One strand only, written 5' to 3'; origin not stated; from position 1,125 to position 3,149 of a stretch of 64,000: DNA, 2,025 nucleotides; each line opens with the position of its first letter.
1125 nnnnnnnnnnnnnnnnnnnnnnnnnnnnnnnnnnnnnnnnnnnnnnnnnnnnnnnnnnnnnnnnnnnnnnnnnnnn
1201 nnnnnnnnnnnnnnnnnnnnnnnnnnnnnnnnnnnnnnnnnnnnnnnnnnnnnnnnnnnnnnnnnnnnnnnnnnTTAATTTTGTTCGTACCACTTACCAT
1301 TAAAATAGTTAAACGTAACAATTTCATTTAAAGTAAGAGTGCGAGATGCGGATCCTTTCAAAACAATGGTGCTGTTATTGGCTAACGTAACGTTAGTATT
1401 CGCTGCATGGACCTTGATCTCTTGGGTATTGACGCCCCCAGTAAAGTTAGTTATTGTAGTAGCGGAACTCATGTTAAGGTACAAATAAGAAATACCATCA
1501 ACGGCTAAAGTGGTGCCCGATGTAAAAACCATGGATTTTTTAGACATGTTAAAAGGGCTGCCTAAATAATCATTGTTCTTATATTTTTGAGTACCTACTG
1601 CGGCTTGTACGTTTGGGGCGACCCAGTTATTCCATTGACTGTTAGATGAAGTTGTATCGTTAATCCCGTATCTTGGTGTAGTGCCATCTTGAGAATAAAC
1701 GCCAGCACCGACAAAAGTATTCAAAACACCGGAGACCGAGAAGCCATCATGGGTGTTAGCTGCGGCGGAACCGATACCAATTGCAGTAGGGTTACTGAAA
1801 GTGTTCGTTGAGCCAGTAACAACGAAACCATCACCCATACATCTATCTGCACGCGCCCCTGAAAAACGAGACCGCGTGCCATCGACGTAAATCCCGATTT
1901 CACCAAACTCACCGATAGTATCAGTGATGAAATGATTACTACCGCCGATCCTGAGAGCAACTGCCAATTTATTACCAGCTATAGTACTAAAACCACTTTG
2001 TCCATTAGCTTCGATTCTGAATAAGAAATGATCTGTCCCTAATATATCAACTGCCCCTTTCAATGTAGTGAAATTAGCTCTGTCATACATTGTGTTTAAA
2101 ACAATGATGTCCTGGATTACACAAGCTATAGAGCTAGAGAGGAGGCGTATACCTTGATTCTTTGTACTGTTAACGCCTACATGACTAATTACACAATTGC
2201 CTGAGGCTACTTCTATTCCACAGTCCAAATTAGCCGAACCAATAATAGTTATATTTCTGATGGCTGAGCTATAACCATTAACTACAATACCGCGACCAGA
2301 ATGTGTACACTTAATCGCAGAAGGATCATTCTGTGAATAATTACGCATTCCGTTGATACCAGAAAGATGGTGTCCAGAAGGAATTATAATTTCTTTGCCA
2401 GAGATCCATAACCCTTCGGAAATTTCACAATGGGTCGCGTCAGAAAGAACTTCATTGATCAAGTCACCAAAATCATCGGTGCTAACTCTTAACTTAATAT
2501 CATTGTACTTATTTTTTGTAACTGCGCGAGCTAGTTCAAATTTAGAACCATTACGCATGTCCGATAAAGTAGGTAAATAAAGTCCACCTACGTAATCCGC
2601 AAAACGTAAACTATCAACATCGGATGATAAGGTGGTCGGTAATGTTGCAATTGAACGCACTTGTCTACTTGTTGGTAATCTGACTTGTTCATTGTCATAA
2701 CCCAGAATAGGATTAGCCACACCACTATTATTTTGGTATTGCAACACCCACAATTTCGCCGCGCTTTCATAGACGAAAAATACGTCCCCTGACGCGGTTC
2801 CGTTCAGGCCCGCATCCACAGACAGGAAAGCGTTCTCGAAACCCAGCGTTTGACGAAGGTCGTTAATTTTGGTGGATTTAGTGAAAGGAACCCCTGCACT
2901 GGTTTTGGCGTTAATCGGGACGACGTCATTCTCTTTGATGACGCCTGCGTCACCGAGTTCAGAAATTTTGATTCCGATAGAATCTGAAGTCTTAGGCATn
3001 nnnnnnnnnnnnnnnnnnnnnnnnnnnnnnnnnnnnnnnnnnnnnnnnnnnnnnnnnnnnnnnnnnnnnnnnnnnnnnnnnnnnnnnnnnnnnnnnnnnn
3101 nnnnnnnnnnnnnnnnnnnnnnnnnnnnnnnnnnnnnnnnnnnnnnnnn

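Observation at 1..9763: Array of five tailspike genes with one shared N-terminal anchor and five different beta-helix enzymatic modules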

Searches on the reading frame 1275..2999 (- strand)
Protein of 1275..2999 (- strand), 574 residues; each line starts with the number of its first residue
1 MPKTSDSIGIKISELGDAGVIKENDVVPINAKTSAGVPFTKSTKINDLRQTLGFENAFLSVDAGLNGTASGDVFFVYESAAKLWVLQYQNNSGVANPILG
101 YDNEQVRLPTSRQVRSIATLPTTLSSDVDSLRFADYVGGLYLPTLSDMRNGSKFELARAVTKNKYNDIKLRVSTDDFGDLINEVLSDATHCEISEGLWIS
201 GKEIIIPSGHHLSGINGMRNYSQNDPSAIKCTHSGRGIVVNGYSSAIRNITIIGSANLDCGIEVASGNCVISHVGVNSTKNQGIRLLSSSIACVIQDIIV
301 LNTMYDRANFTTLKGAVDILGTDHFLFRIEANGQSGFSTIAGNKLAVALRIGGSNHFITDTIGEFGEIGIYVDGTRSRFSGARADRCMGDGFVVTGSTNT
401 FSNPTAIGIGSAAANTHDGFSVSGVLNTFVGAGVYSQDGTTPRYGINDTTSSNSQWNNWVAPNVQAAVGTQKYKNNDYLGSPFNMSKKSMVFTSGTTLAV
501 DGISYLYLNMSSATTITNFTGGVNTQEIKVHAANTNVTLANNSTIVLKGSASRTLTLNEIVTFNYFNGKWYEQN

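Call 10: search_protein_families(library=pfam, proteins=[window:1275-2999:-], max_evalue=0.01)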
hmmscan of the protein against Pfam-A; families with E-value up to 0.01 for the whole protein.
window:1275-2999:- (574 aa): 1 family
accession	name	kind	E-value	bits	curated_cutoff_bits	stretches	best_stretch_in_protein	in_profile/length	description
PF25692.1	Phage_depo_C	-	0.0038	18.1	25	0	500-571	14-90/90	Phage depolymerase C-terminal beta sandwich domain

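Call 12: search_protein_families(library=phrogs, proteins=[window:1275-2999:-], max_evalue=0.001)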
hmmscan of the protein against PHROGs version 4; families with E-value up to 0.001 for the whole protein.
window:1275-2999:- (574 aa): 1 family
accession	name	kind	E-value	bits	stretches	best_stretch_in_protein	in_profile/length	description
phrog_27731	-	unknown function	2.2e-12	47.2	1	5-118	2-109/688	-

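Call 27: search_solved_structures(query=window:1275-2999:-, max_evalue=10, show_alignments=1)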
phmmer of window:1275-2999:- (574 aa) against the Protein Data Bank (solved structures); distinct sequences matched with E-value up to 10: 0.

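Call 34: find_homologous_proteins(query=window:1275-2999:-, max_evalue=0.001)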
Query window:1275-2999:- (574 aa): 19 proteins with E <= 0.001 among 8000 candidates.
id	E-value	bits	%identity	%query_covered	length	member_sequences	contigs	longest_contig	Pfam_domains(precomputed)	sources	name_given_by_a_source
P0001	0.0e+0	1258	98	100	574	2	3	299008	-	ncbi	-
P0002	0.0e+0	1039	78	100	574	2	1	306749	-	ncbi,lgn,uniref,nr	ncbi:hypothetical protein [Klebsiella pneumoniae]|uniref:hypothetical protein n=1 Tax=Klebsiella pne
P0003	1.7e-191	656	65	79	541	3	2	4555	-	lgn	-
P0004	1.7e-63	233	91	22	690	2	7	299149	-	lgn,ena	-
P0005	3.5e-63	232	93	21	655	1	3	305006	-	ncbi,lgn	-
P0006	4.5e-63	232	95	20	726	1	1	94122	PF27114.1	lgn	-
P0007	3.2e-62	229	84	23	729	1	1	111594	-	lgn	-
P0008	5.9e-62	228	92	21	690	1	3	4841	-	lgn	-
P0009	1.4e-61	227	81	23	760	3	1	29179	PF12708.13,PF27114.1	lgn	-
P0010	7.7e-60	221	94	20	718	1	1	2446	-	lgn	-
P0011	2.5e-59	219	88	21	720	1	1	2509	PF27114.1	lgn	-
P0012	8.1e-58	214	86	21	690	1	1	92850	PF27114.1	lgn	-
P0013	2.4e-57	213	87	21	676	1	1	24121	PF27114.1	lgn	-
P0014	5.9e-56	208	89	20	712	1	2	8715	PF13229.13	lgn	-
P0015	2.0e-55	207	73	23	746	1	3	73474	-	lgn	-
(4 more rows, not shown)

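Call 59: predict_structure(alignment_id=A5)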
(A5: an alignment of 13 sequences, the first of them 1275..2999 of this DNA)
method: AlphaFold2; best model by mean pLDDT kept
length: 574 residues; sequences in the alignment: 13
mean_pLDDT: 64.4   pTM: 0.56
mean pLDDT of the five models: 64.4, 64.2, 62.9, 61.5, 60.7
residues with pLDDT >= 90: 7; 70-90: 265; 50-70: 160; < 50: 142
segments of 3 or more residues with pLDDT < 50: 1-23, 36-39, 49-51, 113-159, 303-311, 335-344, 410-416, 449-451, 465-486, 522-525
pLDDT, mean of each block of 10 residues (from residue 1): 35 40 51 48 53 67 88 80 79 85 68 39 34 29 33 38 71 80 76 64 81 64 54 75 80 70 83 74 74 75 46 70 78 47 59 83 68 85 69 81 70 52 78 64 52 63 46 34 48 62 64 75 59 78 80 84 82 82
secondary structure, 60 per line:
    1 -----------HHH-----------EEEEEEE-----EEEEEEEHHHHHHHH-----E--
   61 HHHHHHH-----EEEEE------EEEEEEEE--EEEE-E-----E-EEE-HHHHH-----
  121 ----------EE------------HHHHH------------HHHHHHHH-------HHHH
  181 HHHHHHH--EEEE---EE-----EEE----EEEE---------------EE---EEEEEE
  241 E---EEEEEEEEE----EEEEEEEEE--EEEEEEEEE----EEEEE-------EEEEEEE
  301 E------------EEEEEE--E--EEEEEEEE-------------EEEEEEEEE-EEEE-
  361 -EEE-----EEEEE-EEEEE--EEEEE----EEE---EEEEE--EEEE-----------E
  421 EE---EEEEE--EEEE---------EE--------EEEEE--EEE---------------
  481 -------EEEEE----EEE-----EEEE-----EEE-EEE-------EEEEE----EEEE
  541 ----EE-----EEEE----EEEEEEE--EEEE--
elements in order: E26-32 E38-44 H45-52 H61-67 E73-77 E84-91 E94-97 E107-109 H111-115 H145-149 H162-169 H177-187 E190-193 E204-206 E211-214 E235-241 E245-253 E258-266 E269-277 E282-286 E294-301 E314-319 E325-332 E346-354 E356-359 E362-364 E370-374 E376-380 E383-387 E392-394 E398-402 E405-408 E420-422 E426-430 E433-436 E456-460 E463-465 E488-492 E497-499 E505-508 E514-516 E518-520 E528-532 E537-540 E552-555 E560-566 E569-572

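Call 64: fold_search(model_id=the predicted structure, library=pdb)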
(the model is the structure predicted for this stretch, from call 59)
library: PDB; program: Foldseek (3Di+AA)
matches with E <= 10: 244; with E <= 0.001: 1
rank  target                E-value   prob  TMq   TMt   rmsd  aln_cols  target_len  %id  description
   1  4mr0_A                1.6e-04  1.00  0.28  0.34  13.2       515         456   10  Crystal structure of PfbA, a surface adhesin of Streptococcus pneumoniae (released 2014-02-05)
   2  4mr0_B                1.2e-03  0.99  0.24  0.29  13.9       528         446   10  Crystal structure of PfbA, a surface adhesin of Streptococcus pneumoniae (released 2014-02-05)
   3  6w4q_E                5.0e-03  1.00  0.36  0.28  24.4       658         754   10  Crystal structure of full-length tailspike protein 2 (TSP2, ORF211) ) from Escherichia coli O157:H7 bacteriophage CAB1 (released 2021-01-20)
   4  3zpp                  6.9e-03  1.00  0.29  0.38  11.9       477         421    9  Structure of the Streptococcus pneumoniae surface protein and adhesin PfbA (released 2013-05-29)
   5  7c7d_A                7.6e-03  1.00  0.31  0.32  10.5       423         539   12  Crystal structure of the catalytic unit of thermostable GH87 alpha-1,3-glucanase from Streptomyces thermodiastaticus s (released 2020-11-11)
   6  2pyg_B                7.9e-03  1.00  0.34  0.49   8.8       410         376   12  Azotobacter vinelandii Mannuronan C-5 epimerase AlgE4 A-module (released 2008-05-27)
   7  5zku_A                1.1e-02  1.00  0.34  0.42   8.8       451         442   13  Crystal structure of DFA-IIIase from Arthrobacter chlorophenolicus A6 in complex with DFA-III (released 2018-12-19)
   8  6f7d                  1.4e-02  1.00  0.35  0.37  10.4       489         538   13  Crystal structure of Dettilon tailspike protein (gp208) (released 2018-12-19)
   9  7o78_B                1.4e-02  1.00  0.30  0.34  10.7       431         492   11  Structure of the PL6 family chondroitinase B from Pseudopedobacter saltans, Pedsa3807 (released 2021-07-28)
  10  5zks                  1.4e-02  1.00  0.36  0.46   7.7       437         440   12  Crystal structure of DFA-IIIase from Arthrobacter chlorophenolicus A6 (released 2018-12-19)
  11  1dbg_A                1.6e-02  0.97  0.25  0.28  10.9       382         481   11  CRYSTAL STRUCTURE OF CHONDROITINASE B (released 2000-01-12)
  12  7o7a_B                1.6e-02  0.87  0.24  0.32  14.2       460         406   11  Structure of the PL6 family alginate lyase Pedsa0632 from Pseudopedobacter saltans (released 2021-07-28)
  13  7xzd_B                1.7e-02  0.93  0.28  0.34   9.7       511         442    8  Mutant (F179A) of the N-terminal domain of fucoidan lyase FdlA (released 2022-09-28)
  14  1rmg_A                2.0e-02  0.98  0.26  0.35  13.7       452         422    7  RHAMNOGALACTURONASE A FROM ASPERGILLUS ACULEATUS (released 1998-03-04)
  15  5zkw_B                2.1e-02  1.00  0.31  0.40   8.2       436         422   13  Crystal structure of DFA-IIIase from Arthrobacter chlorophenolicus A6 in complex with GF2 (released 2018-12-19)
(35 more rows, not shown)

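Call 69: search_protein_families(library=pfam, proteins=[P0003], max_evalue=0.01)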
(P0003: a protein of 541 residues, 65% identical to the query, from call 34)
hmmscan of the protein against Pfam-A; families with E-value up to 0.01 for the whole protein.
P0003 (541 aa): 0 families

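Call 74: fold_search(model_id=the predicted structure, library=viral)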
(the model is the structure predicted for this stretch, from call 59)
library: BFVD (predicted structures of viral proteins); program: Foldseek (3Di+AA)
matches with E <= 10: 595; with E <= 0.001: 70
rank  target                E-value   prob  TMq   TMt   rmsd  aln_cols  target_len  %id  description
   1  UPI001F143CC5         5.0e-63  1.00  0.52  0.52  27.7       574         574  100  (no name look-up for this kind of identifier)
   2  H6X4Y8                1.6e-11  1.00  0.49  0.34  22.9       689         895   16  Putative structural protein [Klebsiella phage vB_KleM_RaK2]
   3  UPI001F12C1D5         5.6e-10  1.00  0.17  0.15  23.7       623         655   25  (no name look-up for this kind of identifier)
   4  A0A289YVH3            3.6e-09  1.00  0.15  0.23  22.7       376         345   19  Uncharacterized protein [Serratia phage vB_SmaM_ 2050HW]
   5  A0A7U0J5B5            4.1e-09  1.00  0.31  0.26  22.0       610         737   13  Tail fiber protein [Klebsiella phage vB_KpM_FBKp24]
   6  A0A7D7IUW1            5.9e-09  1.00  0.48  0.36   8.0       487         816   17  Tail fiber protein [Klebsiella virus KpV2883]
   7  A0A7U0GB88            1.5e-08  1.00  0.39  0.26  26.7       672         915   14  Peptidase S74 domain-containing protein [Klebsiella phage vB_KpM_FBKp24]
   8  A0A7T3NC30            2.5e-08  1.00  0.23  0.20  31.2       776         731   12  Putative tail fiber protein [Serratia phage vB_SmaM_Yaphecito]
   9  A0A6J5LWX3            1.3e-07  1.00  0.34  0.25  26.4       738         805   12  Pectate lyase superfamily protein [uncultured Caudovirales phage]
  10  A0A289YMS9            3.1e-07  1.00  0.15  0.52   5.8       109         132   35  Uncharacterized protein [Serratia phage vB_SmaM_ 2050HW]
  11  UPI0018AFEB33         3.1e-07  1.00  0.27  0.24  30.4       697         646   12  (no name look-up for this kind of identifier)
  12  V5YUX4                3.4e-07  1.00  0.22  0.18  20.7       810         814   11  Probable tail spike protein [Pseudomonas phage PPpW-4]
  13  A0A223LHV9            3.7e-07  1.00  0.29  0.26  27.6       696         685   13  Tail fiber protein [Pseudoalteromonas phage J2-1]
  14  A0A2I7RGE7            6.3e-07  1.00  0.19  0.17  35.9       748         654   12  (no name in the UniProt tables at hand)
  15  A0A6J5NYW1            9.6e-07  1.00  0.34  0.41   9.1       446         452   15  DUF1565 domain-containing protein [uncultured Caudovirales phage]
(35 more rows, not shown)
